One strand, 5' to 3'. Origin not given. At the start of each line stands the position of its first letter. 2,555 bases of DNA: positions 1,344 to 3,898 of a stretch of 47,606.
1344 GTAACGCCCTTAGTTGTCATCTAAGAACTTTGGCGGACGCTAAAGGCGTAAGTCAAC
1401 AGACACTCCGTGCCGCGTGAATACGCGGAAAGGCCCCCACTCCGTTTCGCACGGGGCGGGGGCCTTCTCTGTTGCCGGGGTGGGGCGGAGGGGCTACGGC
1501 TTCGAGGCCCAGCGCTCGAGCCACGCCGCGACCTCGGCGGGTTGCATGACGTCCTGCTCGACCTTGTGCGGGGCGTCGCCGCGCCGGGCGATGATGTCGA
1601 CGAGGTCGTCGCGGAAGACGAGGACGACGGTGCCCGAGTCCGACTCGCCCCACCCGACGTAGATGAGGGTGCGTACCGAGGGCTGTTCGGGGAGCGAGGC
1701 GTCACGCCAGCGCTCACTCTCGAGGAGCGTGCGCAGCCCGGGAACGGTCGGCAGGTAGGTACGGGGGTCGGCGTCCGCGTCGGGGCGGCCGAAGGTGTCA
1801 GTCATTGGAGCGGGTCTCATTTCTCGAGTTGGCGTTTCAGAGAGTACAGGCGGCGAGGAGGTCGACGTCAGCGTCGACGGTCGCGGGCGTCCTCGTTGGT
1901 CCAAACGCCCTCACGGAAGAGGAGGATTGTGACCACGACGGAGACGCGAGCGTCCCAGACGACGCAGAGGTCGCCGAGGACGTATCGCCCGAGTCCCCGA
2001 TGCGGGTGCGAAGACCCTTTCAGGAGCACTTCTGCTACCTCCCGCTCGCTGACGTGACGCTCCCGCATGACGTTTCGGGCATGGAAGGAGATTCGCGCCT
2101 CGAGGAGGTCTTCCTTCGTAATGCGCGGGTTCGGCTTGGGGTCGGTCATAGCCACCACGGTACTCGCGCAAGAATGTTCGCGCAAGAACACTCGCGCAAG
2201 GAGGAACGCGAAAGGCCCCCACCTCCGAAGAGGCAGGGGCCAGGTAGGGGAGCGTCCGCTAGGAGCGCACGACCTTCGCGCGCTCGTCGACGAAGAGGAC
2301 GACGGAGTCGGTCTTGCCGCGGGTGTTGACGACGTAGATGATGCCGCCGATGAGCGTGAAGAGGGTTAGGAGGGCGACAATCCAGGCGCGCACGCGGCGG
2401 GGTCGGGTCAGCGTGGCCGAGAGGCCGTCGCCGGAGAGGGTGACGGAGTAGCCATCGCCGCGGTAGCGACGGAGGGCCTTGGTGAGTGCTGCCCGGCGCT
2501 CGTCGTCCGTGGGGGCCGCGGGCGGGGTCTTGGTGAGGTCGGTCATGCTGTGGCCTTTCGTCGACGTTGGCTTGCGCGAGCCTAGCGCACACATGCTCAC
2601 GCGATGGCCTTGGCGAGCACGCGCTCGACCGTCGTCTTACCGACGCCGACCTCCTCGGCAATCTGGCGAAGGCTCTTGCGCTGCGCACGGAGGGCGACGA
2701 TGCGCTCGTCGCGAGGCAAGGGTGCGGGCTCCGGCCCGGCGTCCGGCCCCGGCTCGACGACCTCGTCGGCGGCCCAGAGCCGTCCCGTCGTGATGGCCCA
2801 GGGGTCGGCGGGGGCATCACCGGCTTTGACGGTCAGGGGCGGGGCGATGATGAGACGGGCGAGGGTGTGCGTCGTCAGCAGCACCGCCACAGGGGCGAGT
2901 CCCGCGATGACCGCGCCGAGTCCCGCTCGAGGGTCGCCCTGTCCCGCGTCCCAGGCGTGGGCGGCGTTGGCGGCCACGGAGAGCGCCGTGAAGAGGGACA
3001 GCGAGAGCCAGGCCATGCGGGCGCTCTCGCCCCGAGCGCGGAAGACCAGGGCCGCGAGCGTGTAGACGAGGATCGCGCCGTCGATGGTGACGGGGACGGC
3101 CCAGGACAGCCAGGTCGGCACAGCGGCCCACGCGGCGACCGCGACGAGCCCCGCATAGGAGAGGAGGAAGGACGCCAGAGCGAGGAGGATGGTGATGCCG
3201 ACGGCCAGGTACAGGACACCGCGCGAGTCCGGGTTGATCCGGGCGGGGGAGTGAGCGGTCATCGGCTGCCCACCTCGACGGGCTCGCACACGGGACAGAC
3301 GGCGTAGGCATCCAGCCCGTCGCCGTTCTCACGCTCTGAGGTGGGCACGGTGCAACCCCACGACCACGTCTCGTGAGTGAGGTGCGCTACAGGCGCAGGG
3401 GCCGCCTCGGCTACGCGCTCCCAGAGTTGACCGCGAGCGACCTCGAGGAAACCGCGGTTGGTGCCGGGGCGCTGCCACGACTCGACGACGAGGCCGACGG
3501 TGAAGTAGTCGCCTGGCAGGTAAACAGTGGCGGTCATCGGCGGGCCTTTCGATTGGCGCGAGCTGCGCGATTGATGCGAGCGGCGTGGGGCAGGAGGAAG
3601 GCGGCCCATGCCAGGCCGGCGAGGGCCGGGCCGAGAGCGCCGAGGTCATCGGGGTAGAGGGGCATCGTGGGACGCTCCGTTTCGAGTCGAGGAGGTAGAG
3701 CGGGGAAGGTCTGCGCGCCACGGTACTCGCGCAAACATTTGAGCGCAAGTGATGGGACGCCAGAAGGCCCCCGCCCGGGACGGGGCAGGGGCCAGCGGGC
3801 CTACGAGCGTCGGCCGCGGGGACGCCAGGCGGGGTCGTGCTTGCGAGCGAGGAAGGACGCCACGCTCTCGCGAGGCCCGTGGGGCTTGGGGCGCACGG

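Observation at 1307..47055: Ten-copy, strand-specific bipartite motif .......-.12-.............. with invariant spacing: a candidate phage-specific promoter regulon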

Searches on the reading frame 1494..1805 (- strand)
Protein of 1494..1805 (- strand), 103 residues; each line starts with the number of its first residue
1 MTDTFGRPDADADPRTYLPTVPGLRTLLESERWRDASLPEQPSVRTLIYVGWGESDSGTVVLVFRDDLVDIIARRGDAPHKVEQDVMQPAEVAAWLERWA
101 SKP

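Call 63: search_protein_families(library=pfam, proteins=[window:1494-1805:-], max_evalue=0.01)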
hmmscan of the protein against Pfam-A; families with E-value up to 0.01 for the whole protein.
window:1494-1805:- (103 aa): 0 families

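Call 64: search_protein_families(library=phrogs, proteins=[window:1494-1805:-], max_evalue=0.001)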
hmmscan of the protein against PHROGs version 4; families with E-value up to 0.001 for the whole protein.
window:1494-1805:- (103 aa): 0 families

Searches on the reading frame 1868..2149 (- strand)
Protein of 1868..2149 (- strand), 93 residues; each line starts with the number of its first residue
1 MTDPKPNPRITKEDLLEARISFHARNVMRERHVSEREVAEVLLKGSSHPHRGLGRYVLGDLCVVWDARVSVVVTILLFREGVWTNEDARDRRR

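Call 63: search_protein_families(library=pfam, proteins=[window:1868-2149:-], max_evalue=0.01)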
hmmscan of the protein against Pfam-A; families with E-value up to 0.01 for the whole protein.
window:1868-2149:- (93 aa): 1 family
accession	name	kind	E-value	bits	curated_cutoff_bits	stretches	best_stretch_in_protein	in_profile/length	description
PF14076.12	DUF4258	-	2.9e-05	24.7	25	1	20-68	1-60/71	Domain of unknown function (DUF4258)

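Call 64: search_protein_families(library=phrogs, proteins=[window:1868-2149:-], max_evalue=0.001)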
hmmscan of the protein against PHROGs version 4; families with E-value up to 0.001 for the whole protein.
window:1868-2149:- (93 aa): 0 families

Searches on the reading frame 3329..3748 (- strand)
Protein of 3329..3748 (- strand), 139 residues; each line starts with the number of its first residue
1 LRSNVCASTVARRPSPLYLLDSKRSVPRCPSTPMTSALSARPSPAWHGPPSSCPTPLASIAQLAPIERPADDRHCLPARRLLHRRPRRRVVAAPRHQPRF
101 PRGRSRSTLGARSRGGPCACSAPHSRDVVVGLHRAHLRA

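Call 8: search_protein_families(library=phrogs, proteins=[window:3329-3748:-], max_evalue=0.01)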
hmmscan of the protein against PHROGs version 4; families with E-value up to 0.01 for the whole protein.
window:3329-3748:- (139 aa): 0 families
